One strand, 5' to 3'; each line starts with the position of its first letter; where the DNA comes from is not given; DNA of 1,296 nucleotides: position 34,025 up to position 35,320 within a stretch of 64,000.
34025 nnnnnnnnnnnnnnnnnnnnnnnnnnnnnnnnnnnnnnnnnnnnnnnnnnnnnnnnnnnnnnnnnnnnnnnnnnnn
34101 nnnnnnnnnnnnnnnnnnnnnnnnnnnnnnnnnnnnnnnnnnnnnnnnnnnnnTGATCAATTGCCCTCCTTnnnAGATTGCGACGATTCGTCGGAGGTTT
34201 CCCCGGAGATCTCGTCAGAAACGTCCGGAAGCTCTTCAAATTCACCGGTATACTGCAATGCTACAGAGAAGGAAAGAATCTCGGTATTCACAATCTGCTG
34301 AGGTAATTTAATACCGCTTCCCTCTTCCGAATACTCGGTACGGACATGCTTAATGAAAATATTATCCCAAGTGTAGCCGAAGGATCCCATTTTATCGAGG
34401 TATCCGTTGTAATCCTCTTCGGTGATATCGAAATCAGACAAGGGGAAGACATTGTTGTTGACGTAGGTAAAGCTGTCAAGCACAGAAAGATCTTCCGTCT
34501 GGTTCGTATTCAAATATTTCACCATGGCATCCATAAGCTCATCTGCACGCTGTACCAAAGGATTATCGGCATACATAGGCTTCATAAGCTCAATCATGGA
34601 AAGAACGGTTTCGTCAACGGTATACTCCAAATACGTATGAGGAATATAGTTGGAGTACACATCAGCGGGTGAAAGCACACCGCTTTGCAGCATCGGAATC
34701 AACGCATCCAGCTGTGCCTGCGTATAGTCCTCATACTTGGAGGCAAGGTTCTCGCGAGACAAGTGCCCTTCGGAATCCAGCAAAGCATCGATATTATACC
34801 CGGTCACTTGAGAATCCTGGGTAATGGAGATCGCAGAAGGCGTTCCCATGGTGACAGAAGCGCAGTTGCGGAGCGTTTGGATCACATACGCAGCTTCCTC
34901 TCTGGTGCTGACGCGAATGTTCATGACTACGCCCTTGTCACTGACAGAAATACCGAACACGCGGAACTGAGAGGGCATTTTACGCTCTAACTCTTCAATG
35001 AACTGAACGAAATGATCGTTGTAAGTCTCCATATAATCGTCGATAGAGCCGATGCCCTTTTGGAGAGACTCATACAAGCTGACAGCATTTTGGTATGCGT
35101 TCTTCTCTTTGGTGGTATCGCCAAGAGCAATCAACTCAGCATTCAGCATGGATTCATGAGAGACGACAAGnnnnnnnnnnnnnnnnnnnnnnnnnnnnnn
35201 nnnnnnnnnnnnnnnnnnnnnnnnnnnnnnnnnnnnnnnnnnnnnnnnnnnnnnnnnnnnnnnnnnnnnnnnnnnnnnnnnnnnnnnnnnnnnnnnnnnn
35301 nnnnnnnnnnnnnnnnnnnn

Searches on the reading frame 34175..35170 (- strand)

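Call 75: search_protein_families(library=pfam, proteins=[window:34175-35170:-], max_evalue=10)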
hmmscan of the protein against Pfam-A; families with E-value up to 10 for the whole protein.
window:34175-35170:- (332 aa): 1 family
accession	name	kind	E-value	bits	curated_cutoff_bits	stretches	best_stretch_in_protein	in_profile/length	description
PF00977.27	His_biosynth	-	0.19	11.6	23.6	1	55-132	109-184/228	Histidine biosynthesis protein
